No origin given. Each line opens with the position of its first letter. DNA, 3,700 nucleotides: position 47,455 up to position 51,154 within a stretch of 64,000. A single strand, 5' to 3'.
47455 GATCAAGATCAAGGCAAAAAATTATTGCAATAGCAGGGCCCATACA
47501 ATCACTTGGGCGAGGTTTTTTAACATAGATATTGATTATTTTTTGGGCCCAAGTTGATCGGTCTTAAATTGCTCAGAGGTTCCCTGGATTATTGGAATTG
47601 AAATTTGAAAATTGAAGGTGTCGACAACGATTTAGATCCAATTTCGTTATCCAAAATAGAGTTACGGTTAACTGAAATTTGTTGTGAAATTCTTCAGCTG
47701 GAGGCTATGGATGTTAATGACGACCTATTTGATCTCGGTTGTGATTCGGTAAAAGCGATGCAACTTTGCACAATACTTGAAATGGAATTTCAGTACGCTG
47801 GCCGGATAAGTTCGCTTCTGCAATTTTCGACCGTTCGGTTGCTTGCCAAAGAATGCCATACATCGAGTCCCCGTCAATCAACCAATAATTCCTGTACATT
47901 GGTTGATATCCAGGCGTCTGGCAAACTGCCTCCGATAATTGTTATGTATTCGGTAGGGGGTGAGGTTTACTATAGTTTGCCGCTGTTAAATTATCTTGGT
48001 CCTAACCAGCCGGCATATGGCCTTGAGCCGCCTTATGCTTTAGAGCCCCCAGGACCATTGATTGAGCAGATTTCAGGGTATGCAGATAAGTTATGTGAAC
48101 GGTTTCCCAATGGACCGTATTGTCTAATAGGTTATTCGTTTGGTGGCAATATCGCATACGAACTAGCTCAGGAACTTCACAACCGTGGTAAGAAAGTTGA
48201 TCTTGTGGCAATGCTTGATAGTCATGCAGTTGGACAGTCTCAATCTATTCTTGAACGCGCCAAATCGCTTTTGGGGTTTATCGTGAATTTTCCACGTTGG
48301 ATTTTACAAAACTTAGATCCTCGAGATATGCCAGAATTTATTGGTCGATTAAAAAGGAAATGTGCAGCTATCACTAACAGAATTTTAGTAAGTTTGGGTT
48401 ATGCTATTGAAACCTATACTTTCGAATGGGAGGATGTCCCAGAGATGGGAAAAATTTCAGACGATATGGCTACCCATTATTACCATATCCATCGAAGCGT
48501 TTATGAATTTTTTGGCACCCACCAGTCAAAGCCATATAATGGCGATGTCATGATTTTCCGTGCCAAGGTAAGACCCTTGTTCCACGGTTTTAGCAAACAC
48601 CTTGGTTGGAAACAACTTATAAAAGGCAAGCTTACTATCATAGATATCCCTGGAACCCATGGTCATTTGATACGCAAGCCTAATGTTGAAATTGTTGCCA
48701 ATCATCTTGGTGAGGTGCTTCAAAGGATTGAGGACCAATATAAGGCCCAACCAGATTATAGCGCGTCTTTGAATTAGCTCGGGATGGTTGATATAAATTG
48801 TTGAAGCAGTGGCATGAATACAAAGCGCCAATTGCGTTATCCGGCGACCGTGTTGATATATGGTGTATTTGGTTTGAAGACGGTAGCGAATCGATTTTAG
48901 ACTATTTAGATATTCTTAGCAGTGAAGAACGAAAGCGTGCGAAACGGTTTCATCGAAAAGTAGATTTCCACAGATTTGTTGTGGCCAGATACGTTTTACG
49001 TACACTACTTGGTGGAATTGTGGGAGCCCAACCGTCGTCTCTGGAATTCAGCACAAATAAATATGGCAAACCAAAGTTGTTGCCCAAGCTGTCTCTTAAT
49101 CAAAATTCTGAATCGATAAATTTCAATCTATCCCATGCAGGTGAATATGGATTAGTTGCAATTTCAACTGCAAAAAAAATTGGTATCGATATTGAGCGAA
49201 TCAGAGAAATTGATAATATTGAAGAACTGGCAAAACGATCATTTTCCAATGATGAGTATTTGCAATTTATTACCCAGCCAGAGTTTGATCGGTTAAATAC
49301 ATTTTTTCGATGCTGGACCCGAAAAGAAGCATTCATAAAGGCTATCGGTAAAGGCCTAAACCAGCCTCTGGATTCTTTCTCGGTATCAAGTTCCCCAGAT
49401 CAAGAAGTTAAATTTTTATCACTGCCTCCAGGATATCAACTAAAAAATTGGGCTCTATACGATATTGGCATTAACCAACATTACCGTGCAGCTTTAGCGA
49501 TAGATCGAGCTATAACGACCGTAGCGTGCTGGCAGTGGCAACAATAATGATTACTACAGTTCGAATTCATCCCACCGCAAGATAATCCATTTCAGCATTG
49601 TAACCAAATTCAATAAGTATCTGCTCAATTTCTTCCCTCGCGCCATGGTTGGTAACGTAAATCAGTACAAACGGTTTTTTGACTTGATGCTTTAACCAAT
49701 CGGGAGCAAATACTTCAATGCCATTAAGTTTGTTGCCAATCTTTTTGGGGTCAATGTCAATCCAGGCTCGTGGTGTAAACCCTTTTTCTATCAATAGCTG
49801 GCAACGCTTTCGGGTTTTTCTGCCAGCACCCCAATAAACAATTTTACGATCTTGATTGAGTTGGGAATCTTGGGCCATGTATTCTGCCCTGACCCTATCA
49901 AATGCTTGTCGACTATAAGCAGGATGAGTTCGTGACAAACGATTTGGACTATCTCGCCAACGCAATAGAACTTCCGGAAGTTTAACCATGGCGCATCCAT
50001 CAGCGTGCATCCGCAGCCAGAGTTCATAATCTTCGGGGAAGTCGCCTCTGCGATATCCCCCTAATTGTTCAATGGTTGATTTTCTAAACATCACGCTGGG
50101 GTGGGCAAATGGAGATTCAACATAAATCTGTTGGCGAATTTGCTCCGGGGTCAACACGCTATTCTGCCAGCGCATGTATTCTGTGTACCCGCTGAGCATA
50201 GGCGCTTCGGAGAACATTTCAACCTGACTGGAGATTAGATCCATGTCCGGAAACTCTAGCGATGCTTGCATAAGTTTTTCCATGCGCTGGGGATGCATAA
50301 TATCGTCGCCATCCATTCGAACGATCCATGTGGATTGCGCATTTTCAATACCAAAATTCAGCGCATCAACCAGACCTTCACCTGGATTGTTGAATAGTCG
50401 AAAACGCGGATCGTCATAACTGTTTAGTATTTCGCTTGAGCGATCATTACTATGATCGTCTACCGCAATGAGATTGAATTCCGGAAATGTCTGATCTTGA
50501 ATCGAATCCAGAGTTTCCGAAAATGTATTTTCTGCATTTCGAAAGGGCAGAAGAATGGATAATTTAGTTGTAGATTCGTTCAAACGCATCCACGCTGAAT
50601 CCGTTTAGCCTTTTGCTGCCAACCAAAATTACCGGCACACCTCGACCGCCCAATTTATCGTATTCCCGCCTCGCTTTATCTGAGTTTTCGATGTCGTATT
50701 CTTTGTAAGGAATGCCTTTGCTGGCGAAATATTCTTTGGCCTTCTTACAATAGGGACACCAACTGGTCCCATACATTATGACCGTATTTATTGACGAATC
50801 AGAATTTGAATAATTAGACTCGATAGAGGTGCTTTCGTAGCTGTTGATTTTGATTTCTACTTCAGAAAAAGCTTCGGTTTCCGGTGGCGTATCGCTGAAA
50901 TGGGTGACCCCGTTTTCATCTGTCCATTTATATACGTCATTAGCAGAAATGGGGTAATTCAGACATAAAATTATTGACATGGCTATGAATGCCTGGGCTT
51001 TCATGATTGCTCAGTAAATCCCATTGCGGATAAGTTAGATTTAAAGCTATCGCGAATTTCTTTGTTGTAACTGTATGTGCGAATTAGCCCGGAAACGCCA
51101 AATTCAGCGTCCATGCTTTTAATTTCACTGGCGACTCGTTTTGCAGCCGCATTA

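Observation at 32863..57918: Orphan lipid-type PKS locus bracketed by, and co-transcribed with, two TolB-like/TPR signalling proteins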

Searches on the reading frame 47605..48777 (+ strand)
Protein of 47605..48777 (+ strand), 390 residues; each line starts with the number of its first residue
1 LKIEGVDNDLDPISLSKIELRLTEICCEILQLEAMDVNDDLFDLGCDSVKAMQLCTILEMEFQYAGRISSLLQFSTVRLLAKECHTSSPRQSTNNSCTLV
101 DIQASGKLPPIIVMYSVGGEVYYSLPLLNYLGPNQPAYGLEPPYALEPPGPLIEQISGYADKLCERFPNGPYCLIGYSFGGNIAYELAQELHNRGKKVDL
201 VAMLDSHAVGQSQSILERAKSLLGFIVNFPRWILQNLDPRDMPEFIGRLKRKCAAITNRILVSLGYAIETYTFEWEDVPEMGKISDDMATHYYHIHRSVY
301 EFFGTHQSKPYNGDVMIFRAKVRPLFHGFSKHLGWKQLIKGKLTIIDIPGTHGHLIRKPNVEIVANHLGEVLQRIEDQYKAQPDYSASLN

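Call 4: search_protein_families(library=pfam, proteins=[window:47605-48777:+], max_evalue=0.01)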
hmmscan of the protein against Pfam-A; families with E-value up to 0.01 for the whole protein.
window:47605-48777:+ (390 aa): 7 families
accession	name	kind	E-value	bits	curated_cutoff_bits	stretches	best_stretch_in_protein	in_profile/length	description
PF00975.26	Thioesterase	-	7.2e-16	59.5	26.4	1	157-369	53-223/226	Thioesterase domain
PF00550.31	PP-binding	-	1.1e-10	42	20.8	1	21-82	2-65/67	Phosphopantetheine attachment site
PF12697.13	Abhydrolase_6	-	0.00031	21.9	26.3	1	131-248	31-133/217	Alpha/beta hydrolase family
PF12146.15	Hydrolase_4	-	0.00046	20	27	1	154-256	60-158/239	Serine aminopeptidase, S33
PF00561.26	Abhydrolase_1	-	0.0019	18.3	25.8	1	157-206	56-102/245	alpha/beta hydrolase fold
PF23297.2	ACP_SdgA_C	-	0.0027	18.2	27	1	17-93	10-88/95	Highly reducing polyketide synthase sdgA, C-terminal ACP domain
PF00070.33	Pyr_redox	-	0.0051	17.7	22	0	180-206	7-33/82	Pyridine nucleotide-disulphide oxidoreductase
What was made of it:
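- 47605..48777 (+): Carrier protein-thioesterase didomain (PCP-like GCDS, then a GYSFGG/GTHGH thioesterase), divergent from the PKS. Pfam PP-binding plus Thioesterase (call 4).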

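Call 9: search_protein_families(library=ncbifam, proteins=[window:47605-48777:+], max_evalue=0.001)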
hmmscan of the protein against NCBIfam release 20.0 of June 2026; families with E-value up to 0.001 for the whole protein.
window:47605-48777:+ (390 aa): 5 families
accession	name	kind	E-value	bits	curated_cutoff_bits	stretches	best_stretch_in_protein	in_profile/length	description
NF040607.1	mycolic_Pks13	equivalog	2.3e-21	75.1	2100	1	106-209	1419-1519/1680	polyketide synthase Pks13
NF007605.2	PRK10252.1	equivalog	1.1e-14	53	2400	1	18-208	975-1168/1292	enterobactin non-ribosomal peptide synthetase EntF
NF047350.1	aureusi_NRPS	equivalog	1.4e-06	25.5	2500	1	17-86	1924-1992/2373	aureusimine non-ribosomal peptide synthetase AusA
NF004282.0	PRK05691.1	subfamily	0.00018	17.6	4090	1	16-88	2708-2779/4334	non-ribosomal peptide synthase/polyketide synthase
TIGR03695.1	menH_SHCHC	equivalog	0.00024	20.6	208.55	0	155-197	55-98/252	2-succinyl-6-hydroxy-2,4-cyclohexadiene-1-carboxylate synthase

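Call 25: find_homologous_proteins(query=window:47605-48777:+, max_evalue=0.00001)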
Query window:47605-48777:+ (390 aa): 4 proteins with E <= 0.00001 among 1570 candidates.
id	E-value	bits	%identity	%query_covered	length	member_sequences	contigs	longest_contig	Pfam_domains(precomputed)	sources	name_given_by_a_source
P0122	3.1e-267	904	100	100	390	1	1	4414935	PF00550.32,PF00975.27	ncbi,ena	-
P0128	9.6e-34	135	28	93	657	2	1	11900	PF00550.32,PF00501.35,PF13193.13,PF00975.27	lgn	-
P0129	1.3e-23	102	27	93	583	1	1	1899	PF08659.17,PF00550.32,PF00975.27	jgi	-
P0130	4.2e-8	51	27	63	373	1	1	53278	PF00550.32,PF12697.14,PF00561.27,PF00975.27,PF12146.16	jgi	jgi:acetoacetyl-CoA synthetase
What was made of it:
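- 47605..48777 (+): Hardly any close homologues; best 28 % (call 25).
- Tried and rejected: It returned only three distant hits and gave no synteny information (call 25).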

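Call 59: search_solved_structures(query=window:47605-48777:+, max_evalue=0.001)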
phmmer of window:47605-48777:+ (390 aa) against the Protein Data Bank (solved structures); distinct sequences matched with E-value up to 0.001: 42.
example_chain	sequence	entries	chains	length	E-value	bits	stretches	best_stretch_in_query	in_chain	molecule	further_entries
4zxh_A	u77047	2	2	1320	1.4e-24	89.9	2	17-208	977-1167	ABBFA_003403 | Tyrocidine synthetase 3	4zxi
5v3z_A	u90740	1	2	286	5.6e-14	55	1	103-211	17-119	Polyketide synthase Pks13 (Termination polyketide synthase)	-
5v3w_A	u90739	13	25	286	6.1e-14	54.9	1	103-211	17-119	Polyketide synthase Pks13 (Termination polyketide synthase) | Polyketide synthase Pks13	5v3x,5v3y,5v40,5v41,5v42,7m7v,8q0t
7vjt_A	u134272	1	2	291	6.4e-14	54.8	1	103-211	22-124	Polyketide synthase Pks13 (Termination polyketide synthase)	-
8tqv_A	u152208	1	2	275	8.9e-14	54.3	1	103-211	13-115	Polyketide synthase Pks13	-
2roq_A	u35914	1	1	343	2.7e-13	52.7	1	28-207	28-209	Enterobactin synthetase component F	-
7crn_A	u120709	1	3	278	4.9e-13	51.9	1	98-217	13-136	Non-ribosomal peptide synthetase 4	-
3tej_A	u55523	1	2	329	8.8e-13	51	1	28-207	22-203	Enterobactin synthase component F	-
7dxo_A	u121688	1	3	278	1.3e-12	50.5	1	98-217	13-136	Non-ribosomal peptide synthetase 4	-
9f48_A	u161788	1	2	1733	5.7e-12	48.4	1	103-211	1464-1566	Polyketide synthase Pks13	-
5ja1_A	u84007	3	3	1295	9.4e-12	47.7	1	28-207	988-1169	Enterobactin synthase component F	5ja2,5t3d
7uk4_A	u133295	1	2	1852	2.8e-10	42.8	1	107-211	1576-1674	Polyketide synthase PKS13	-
8cuy_A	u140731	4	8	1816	3.5e-10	42.5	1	107-211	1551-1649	Polyketide synthase PKS13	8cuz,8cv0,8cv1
2cb9_A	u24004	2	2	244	8.5e-08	34.6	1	155-213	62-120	FENGYCIN SYNTHETASE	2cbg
3ils_A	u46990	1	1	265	2e-07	33.4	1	114-216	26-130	Aflatoxin biosynthesis polyketide synthase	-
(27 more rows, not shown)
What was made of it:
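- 47605..48777 (+): Best solved relative is the T-TE part of the C-A-T-TE NRPS AB3403 (4zxh), then the Pks13 TE (call 59).
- The best solved relative of the didomain is the T-TE part of the NRPS AB3403 (call 59).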

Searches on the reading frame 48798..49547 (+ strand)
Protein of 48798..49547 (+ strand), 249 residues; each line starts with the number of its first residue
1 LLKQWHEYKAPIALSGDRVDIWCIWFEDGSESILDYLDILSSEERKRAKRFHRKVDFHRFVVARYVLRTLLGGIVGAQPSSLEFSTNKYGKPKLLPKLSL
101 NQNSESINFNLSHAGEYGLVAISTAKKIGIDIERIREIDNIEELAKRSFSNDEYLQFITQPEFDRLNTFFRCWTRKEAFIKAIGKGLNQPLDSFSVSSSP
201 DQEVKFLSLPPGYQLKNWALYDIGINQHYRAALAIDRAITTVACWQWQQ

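Call 4: search_protein_families(library=pfam, proteins=[window:48798-49547:+], max_evalue=0.01)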
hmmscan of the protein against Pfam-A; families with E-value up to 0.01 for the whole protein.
window:48798-49547:+ (249 aa): 2 families
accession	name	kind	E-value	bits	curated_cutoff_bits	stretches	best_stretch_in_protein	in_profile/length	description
PF01648.25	ACPS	-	9.3e-19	67.9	25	1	128-232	2-109/111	4'-phosphopantetheinyl transferase superfamily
PF22624.1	AASDHPPT_N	-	7.2e-13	49.1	27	1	34-121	11-96/100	4'-phosphopantetheinyl transferase, N-terminal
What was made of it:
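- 48798..49547 (+): Sfp/HetI-type phosphopantetheinyl transferase. Pfam ACPS plus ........_N (call 4).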

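Call 9: search_protein_families(library=ncbifam, proteins=[window:48798-49547:+], max_evalue=0.001)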
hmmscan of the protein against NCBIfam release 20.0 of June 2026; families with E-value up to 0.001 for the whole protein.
window:48798-49547:+ (249 aa): 6 families
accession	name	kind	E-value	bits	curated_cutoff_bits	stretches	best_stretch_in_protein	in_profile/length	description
NF042922.1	4PPT_HetI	equivalog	5.2e-50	169.9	370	1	3-246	3-235/235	4'-phosphopantetheinyl transferase HetI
NF047349.1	4PPT_AusB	equivalog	1.3e-18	67.2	225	1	47-199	28-164/205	aureusimine biosynthesis 4'-phosphopantetheinyl transferase AusB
NF007676.0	PRK10351.1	equivalog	6.2e-18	65.1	174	1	68-189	38-149/195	4'-phosphopantetheinyl transferase AcpT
TIGR00556.1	pantethn_trn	domain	3.7e-13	49.7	45.35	1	125-194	2-78/128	phosphopantetheine--protein transferase domain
NF011253.0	PRK14659.1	equivalog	3.6e-05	24.3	156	0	127-196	4-79/123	holo-[acyl-carrier-protein] synthase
TIGR00516.1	acpS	equivalog_domain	0.00021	21.6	59.8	0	127-193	4-73/125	holo-ACP synthase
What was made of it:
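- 48798..49547 (+): NCBIfam HetI 170 bits, below the cut-off of 370 (call 9).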

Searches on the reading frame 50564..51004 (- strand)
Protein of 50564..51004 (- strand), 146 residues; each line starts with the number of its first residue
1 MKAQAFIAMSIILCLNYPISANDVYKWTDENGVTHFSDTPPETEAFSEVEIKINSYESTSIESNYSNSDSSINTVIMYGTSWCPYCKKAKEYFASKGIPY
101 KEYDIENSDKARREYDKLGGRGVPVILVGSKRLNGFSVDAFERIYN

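Call 4: search_protein_families(library=pfam, proteins=[window:50564-51004:-], max_evalue=0.01)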
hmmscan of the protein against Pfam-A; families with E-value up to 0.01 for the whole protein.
window:50564-51004:- (146 aa): 6 families
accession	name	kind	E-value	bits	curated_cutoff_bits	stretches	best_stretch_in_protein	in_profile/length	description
PF00462.30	Glutaredoxin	-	5e-16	59.1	22.9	1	75-131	1-58/60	Glutaredoxin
PF13511.11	DUF4124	-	1.3e-10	41.7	22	1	18-45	8-36/56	Domain of unknown function (DUF4124)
PF13417.12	GST_N_3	-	1.5e-05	25.7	22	1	78-125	2-49/75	Glutathione S-transferase, N-terminal domain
PF13409.12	GST_N_2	-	2.3e-05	25.4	25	1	82-136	1-60/70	Glutathione S-transferase, N-terminal domain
PF13098.12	Thioredoxin_2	-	0.0045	17.7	27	0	74-96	8-30/104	Thioredoxin-like domain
PF05768.20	Glrx-like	-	0.0052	17.5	26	1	74-128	1-55/77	Glutaredoxin-like domain (DUF836)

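Call 56: search_protein_families(library=ncbifam, proteins=[window:50564-51004:-], max_evalue=0.001)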
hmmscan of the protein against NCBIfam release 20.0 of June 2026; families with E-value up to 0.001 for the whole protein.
window:50564-51004:- (146 aa): 15 families
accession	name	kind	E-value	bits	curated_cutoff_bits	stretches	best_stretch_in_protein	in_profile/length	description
TIGR02196.1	GlrX_YruB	hypoth_equivalog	2.5e-21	76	88.55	1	75-144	2-72/74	glutaredoxin-like protein, YruB-family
NF041212.1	Uxx_star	subfamily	1.7e-13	50.6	66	1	75-131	1-59/70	Uxx-star family glutaredoxin-like (seleno)protein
TIGR02181.1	GRX_bact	equivalog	6.6e-12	45.5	90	1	75-136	1-64/80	glutaredoxin 3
NF045501.1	HUGP_GUXX-star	exception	7.3e-10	38.7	325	1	66-134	158-228/236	HUGP/GUXX-star fusion selenoprotein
TIGR02200.1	GlrX_actino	hypoth_equivalog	1.5e-09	38.2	89.5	1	75-113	2-40/77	mycoredoxin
NF007923.0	PRK10638.1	equivalog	2.8e-09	36.9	129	1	74-135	3-65/83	glutaredoxin 3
TIGR02194.1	GlrX_NrdH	subfamily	1.5e-08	34.7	85.75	1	75-144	1-71/72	glutaredoxin-like protein NrdH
NF041114.2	gluta_UXX_star_1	equivalog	4.4e-08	33.2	72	1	75-136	1-64/70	UXX-star selenoprotein family 1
TIGR02180.1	GRX_euk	equivalog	8.9e-07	29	87.25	1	75-134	1-66/84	glutaredoxin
NF047338.1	gluta_UXX_star_3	exception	1.1e-06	28.6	97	1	75-131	1-59/70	UXX-star (seleno)protein family 3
NF041211.1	gluta_UXX_star_2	equivalog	3e-06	27.1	100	1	75-136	1-64/71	UXX-star (seleno)protein family 2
TIGR02190.1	GlrX-dom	hypoth_equivalog_domain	2.1e-05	24.3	99.3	1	74-136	9-71/79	glutaredoxin-family domain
NF007702.0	PRK10387.1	equivalog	0.00021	21.1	133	1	81-126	7-51/215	glutaredoxin 2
NF007657.0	PRK10329.1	equivalog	0.00063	19.7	131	1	75-144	3-72/81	glutaredoxin-like protein NrdH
NF008401.0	PRK11200.1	equivalog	0.00081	19.5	84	0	75-136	3-72/87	GrxA family glutaredoxin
